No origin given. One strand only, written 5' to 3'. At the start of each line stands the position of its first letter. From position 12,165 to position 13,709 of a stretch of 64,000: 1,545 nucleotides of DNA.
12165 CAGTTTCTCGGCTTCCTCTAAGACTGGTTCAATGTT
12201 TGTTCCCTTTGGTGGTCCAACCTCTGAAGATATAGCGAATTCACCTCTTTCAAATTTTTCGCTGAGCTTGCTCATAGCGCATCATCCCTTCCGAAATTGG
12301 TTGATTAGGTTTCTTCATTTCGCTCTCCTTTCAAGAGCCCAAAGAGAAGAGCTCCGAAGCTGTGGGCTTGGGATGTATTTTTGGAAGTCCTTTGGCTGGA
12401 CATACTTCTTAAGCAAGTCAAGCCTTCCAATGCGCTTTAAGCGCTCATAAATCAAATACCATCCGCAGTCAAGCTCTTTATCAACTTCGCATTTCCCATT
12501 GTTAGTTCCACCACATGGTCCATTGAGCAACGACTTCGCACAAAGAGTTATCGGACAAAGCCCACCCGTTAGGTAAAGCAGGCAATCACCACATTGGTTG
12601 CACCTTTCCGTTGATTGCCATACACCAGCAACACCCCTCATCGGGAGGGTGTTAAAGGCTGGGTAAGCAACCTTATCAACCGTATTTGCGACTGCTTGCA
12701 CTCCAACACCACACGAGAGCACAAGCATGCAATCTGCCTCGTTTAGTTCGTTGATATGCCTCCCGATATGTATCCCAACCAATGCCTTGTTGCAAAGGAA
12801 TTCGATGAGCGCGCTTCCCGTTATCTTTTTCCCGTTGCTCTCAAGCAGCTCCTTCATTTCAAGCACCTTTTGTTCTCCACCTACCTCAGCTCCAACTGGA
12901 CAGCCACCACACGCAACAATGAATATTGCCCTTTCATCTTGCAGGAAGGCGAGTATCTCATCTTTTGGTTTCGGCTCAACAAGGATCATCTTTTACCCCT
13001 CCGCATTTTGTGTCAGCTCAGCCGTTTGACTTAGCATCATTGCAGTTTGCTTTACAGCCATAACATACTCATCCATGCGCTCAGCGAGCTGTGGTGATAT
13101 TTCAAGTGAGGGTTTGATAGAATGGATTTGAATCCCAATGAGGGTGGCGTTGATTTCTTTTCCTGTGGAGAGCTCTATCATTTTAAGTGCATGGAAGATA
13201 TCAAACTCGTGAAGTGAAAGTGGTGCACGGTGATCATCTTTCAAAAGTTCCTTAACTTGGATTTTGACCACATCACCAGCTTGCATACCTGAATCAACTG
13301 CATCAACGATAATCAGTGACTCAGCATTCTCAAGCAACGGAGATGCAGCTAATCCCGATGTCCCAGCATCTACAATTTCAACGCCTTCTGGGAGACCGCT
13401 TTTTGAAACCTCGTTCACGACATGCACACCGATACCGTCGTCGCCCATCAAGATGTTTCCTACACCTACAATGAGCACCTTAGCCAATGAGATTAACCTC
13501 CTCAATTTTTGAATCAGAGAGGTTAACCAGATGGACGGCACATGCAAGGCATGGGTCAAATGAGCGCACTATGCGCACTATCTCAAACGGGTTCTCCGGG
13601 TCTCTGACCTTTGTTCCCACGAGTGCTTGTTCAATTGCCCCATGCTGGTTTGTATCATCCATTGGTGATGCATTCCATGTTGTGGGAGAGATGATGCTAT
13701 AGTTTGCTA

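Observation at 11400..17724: [NiFe]-hydrogenase embedded between fhs and metV-metF: candidate H2-dependent methylene-THF reductase module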

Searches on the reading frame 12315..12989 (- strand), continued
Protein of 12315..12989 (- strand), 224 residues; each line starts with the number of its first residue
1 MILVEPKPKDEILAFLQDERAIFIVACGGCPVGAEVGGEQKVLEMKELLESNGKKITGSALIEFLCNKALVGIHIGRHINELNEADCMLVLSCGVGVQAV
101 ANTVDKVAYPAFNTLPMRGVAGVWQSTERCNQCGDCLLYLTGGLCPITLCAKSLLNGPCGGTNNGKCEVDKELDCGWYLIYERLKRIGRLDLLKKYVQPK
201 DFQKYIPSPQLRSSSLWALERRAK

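Call 72: find_encoding_contigs(protein=P0239, flank=5000, max_places=1)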
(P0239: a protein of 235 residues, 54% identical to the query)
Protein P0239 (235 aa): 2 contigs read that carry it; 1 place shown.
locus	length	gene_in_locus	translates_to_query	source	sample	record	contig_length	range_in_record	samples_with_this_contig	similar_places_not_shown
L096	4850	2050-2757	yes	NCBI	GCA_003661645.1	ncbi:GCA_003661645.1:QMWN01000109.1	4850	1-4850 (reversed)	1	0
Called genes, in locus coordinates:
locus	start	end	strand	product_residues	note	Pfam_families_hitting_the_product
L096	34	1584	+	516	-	PF27537:HoxH, PF00374:NiFeSe_Hases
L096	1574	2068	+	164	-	PF01750:HycI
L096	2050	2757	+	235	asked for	PF12225:DUF5981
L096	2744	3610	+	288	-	PF02219:MTHFR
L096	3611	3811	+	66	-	PF10133:CooT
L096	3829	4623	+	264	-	PF00142:Fer4_NifH (weak), PF01656:CbiA, PF02374:ArsA_ATPase, PF06564:CBP_BcsQ (faint), PF10609:ParA (weak), PF13614:AAA_31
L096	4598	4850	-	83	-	?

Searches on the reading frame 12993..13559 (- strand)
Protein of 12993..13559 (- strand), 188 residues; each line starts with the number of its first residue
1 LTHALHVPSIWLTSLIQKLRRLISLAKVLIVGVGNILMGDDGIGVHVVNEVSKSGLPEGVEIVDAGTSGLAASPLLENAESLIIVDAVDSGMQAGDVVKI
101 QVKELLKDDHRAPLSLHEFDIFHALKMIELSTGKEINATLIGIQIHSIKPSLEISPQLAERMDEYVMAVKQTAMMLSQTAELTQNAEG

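Call 3: search_protein_families(library=pfam, proteins=[window:12993-13559:-])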
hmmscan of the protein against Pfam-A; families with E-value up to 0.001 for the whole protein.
window:12993-13559:- (188 aa): 1 family
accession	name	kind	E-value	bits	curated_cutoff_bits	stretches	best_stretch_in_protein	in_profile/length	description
PF01750.23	HycI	-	2e-21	76.6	23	1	45-169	1-127/130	Hydrogenase maturation protease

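Call 4: search_protein_families(library=ncbifam, proteins=[window:12993-13559:-])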
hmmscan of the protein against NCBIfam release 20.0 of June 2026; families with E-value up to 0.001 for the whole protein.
window:12993-13559:- (188 aa): 7 families
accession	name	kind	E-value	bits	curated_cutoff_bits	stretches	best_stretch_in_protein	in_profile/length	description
TIGR00072.1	hydrog_prot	superfamily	1e-35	122.9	47.45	1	29-171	1-143/145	hydrogenase maturation protease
NF045519.1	NiFeSe_H2_mat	exception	1.5e-29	102.8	190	1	27-173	2-147/152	NiFeSe hydrogenase maturation protease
TIGR00140.1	hupD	subfamily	2.4e-25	89.2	151.8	1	28-169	1-143/151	HyaD/HybD family hydrogenase maturation endopeptidase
NF007777.0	PRK10466.1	equivalog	3.7e-21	75.6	190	1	27-172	2-148/164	HyaD/HybD family hydrogenase maturation endopeptidase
TIGR00130.1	frhD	equivalog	1.1e-19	71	134.95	1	27-166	4-140/153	coenzyme F420-reducing hydrogenase, FrhD protein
NF007616.0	PRK10264.1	equivalog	1.1e-14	54.5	261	1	26-174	4-150/195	hydrogenase 1 maturation protease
TIGR00142.1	hycI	equivalog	2.3e-09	37.2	119.1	1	29-167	2-136/146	hydrogenase maturation peptidase HycI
